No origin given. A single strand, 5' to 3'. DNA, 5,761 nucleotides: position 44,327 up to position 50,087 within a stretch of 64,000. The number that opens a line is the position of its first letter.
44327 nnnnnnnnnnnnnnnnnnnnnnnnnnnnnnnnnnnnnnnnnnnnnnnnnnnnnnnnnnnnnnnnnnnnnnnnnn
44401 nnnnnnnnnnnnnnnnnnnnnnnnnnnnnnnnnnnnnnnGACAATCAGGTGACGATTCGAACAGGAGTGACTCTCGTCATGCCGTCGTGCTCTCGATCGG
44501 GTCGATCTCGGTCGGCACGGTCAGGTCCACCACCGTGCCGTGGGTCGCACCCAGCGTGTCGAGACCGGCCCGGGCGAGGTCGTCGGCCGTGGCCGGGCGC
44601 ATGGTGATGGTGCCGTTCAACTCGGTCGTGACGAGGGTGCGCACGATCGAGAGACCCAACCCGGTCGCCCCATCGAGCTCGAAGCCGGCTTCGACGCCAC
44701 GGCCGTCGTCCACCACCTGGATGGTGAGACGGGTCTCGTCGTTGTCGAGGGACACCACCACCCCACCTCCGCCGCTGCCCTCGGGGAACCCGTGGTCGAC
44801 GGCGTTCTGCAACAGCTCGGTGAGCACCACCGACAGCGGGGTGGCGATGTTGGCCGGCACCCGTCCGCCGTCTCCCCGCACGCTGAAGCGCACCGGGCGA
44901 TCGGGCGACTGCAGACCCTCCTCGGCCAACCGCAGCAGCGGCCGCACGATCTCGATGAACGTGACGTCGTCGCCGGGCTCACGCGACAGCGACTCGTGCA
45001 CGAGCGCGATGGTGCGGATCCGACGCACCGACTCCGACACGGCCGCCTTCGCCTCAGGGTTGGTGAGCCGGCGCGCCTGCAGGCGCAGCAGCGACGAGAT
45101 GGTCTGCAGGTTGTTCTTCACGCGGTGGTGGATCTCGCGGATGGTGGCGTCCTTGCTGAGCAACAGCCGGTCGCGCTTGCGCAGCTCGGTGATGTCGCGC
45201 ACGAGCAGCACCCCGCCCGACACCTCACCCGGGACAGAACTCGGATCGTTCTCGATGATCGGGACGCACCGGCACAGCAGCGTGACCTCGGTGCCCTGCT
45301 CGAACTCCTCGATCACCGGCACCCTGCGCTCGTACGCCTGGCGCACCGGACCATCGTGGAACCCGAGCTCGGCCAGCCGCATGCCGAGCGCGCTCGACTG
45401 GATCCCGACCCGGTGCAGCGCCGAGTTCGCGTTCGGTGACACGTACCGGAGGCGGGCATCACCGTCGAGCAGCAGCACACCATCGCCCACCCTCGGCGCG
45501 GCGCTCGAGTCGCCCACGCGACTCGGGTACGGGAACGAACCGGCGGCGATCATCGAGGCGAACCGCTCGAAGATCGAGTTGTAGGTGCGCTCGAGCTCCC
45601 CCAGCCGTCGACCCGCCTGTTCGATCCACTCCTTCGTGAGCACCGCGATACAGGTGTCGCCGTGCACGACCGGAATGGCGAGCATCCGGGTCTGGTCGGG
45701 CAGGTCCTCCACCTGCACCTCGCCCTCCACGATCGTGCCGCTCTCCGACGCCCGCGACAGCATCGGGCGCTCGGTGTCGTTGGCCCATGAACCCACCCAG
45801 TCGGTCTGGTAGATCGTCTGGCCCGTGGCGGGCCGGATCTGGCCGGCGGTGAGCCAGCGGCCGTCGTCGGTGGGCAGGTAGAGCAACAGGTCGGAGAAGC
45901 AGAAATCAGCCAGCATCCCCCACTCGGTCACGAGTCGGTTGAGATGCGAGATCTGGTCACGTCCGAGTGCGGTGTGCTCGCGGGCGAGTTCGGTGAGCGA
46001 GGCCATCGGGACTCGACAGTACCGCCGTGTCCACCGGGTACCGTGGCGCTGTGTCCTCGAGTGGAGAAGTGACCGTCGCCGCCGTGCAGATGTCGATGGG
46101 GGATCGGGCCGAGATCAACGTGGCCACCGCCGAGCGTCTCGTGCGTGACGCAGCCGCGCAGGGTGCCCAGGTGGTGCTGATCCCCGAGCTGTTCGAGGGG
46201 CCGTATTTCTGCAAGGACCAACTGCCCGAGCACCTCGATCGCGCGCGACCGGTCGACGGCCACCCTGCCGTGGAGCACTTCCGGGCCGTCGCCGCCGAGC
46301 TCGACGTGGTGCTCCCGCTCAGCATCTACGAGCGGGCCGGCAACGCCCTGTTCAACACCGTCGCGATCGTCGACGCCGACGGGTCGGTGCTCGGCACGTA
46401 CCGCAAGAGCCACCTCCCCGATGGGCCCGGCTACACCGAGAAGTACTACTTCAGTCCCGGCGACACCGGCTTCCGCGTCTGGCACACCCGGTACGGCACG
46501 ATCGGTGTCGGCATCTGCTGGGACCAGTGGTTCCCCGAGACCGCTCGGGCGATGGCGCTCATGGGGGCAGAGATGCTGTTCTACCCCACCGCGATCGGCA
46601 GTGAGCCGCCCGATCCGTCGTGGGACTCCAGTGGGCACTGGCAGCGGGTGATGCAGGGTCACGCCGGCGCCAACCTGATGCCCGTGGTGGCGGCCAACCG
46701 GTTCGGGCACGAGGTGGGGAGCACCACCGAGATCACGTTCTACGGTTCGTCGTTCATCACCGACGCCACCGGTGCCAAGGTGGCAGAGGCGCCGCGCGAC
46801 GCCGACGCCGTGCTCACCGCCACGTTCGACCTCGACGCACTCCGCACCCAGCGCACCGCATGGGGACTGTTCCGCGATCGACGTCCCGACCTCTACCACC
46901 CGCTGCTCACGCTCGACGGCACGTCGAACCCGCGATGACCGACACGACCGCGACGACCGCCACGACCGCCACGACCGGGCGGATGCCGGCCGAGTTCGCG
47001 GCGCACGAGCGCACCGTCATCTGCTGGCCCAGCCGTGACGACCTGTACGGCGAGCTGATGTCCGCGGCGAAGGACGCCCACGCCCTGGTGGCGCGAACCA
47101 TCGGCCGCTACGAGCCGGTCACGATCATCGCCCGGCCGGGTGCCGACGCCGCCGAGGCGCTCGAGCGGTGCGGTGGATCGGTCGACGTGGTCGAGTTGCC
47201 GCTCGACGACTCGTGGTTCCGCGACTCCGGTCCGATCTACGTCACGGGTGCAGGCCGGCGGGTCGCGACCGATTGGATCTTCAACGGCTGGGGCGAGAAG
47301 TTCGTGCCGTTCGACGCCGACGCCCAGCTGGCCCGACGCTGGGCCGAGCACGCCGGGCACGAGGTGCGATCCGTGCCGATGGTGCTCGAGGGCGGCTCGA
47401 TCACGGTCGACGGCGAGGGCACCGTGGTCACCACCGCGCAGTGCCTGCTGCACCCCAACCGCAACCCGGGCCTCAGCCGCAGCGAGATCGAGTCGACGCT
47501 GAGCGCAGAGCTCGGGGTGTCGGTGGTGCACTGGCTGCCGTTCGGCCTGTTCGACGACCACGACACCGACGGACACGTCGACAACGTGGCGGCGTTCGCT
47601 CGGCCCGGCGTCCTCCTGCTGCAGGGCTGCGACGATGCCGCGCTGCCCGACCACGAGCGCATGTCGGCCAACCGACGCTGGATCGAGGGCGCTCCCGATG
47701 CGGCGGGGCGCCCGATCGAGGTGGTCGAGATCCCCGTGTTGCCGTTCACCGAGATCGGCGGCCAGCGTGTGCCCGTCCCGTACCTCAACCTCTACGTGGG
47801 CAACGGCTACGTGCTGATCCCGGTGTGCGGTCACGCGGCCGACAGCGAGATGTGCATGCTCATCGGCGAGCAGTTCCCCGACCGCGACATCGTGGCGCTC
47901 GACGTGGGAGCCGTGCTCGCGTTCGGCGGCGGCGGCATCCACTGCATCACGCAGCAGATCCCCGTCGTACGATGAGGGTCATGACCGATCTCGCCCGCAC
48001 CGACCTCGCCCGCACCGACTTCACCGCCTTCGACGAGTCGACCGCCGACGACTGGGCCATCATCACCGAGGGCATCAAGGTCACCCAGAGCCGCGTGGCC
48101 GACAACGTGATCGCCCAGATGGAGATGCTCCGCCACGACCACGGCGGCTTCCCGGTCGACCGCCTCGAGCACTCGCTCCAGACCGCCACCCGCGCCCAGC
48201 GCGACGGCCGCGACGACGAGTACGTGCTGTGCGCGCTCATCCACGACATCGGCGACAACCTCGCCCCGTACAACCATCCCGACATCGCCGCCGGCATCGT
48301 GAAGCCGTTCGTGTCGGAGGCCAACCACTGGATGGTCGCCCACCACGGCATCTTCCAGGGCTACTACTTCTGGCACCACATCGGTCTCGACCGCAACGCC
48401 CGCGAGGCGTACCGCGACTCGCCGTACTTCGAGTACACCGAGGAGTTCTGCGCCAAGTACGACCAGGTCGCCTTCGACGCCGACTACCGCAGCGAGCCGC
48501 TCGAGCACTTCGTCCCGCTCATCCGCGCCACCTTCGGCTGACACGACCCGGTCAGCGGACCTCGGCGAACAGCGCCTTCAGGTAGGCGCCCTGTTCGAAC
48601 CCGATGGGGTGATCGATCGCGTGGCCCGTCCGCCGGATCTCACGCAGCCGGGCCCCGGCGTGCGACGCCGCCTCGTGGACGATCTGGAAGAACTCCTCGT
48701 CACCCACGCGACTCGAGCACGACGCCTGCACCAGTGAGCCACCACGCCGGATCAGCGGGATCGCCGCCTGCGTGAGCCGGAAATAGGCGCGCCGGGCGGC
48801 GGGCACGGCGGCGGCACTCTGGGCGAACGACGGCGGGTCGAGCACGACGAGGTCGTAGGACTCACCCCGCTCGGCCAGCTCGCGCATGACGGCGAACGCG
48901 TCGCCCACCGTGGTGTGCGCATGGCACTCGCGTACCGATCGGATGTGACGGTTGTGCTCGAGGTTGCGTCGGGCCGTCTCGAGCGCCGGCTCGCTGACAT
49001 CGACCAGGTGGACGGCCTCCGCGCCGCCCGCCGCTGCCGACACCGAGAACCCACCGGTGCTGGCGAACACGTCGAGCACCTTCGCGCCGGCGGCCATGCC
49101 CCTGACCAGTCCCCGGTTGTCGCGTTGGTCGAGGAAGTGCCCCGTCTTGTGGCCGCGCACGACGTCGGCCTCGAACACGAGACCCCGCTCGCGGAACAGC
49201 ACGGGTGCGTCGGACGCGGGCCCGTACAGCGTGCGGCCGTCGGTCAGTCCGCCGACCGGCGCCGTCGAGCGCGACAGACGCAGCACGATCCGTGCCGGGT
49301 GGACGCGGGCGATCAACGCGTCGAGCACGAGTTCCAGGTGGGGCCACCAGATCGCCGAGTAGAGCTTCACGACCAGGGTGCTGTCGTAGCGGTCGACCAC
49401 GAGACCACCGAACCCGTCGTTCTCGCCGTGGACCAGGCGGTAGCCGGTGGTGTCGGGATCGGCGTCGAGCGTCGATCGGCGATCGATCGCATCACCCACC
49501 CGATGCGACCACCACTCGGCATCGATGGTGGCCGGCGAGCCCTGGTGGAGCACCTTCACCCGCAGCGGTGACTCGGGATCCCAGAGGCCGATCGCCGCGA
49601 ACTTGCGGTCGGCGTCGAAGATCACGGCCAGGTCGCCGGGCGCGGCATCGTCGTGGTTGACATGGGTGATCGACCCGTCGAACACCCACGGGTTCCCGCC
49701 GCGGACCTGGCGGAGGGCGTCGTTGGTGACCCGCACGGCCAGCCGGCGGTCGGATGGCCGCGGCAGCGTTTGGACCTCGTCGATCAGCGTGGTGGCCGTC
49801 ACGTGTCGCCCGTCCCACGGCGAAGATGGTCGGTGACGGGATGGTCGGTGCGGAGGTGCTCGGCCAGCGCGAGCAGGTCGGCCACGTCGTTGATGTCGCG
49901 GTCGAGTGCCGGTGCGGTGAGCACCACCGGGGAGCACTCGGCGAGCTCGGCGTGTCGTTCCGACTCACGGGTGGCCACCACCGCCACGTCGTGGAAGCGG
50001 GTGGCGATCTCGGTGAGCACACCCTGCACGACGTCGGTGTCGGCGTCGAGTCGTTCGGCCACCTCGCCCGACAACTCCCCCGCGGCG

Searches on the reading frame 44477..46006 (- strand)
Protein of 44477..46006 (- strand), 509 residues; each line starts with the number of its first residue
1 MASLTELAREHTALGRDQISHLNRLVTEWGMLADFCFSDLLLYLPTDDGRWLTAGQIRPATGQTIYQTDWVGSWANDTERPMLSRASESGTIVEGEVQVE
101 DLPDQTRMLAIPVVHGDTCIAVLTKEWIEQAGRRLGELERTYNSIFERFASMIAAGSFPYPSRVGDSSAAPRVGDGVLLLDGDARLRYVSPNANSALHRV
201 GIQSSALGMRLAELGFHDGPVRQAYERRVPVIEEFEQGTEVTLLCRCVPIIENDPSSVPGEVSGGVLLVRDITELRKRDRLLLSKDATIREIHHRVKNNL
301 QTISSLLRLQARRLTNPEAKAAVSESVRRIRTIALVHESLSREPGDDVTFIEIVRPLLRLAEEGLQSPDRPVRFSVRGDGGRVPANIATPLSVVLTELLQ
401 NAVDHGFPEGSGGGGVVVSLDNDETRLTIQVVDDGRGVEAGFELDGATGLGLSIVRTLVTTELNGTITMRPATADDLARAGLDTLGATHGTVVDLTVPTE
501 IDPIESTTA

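Call 43: search_protein_families(library=pfam, proteins=[window:44477-46006:-], max_evalue=0.0001)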
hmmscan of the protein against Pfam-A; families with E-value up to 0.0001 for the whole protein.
window:44477-46006:- (509 aa): 5 families
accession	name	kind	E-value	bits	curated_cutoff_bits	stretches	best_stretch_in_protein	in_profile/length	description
PF12282.15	GAF_PdtaS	-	5.9e-32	111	23.7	1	4-143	1-142/145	Histidine kinase PdtaS, GAF domain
PF07568.18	HisKA_2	-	1.3e-23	83.3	22.3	1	291-358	1-69/76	Histidine kinase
PF02518.31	HATPase_c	-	9.9e-13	48.9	26.4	1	389-499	4-109/111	Histidine kinase-, DNA gyrase B-, and HSP90-like ATPase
PF13581.12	HATPase_c_2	-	9.4e-09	35.8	27.4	1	383-460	24-110/127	Histidine kinase-like ATPase domain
PF07536.20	HWE_HK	-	3.1e-08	34.7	22.8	1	291-360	1-68/83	HWE histidine kinase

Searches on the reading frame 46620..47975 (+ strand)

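Call 43: search_protein_families(library=pfam, proteins=[window:46620-47975:+], max_evalue=0.0001)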
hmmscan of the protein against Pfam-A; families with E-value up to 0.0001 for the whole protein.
window:46620-47975:+ (451 aa): 1 family
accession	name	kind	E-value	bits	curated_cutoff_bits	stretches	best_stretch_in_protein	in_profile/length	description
PF04371.20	PAD_porph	-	1.9e-98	330.1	25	1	121-448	1-321/321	Porphyromonas-type peptidyl-arginine deiminase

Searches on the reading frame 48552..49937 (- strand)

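Call 44: search_protein_families(library=pfam, proteins=[window:48552-49937:-], max_evalue=0.0001)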
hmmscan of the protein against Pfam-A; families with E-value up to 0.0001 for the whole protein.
window:48552-49937:- (461 aa): 6 families
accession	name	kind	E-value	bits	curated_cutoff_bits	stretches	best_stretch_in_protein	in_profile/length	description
PF10672.15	Methyltrans_SAM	-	3e-22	79.7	27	1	241-418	82-250/286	S-adenosylmethionine-dependent methyltransferase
PF17785.7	PUA_3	-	1e-12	48.1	22.6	1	68-131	1-63/64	PUA-like domain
PF03602.21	Cons_hypoth95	-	7.7e-11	42.4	24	1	283-374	41-126/182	Conserved hypothetical protein 95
PF13847.12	Methyltransf_31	-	1.9e-06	28.1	27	1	284-423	4-125/145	Methyltransferase domain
PF05175.20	MTS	-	1.1e-05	25.6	23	1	284-402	32-136/170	Methyltransferase small domain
PF13649.12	Methyltransf_25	-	1.4e-05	26.1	27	1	287-366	1-70/97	Methyltransferase domain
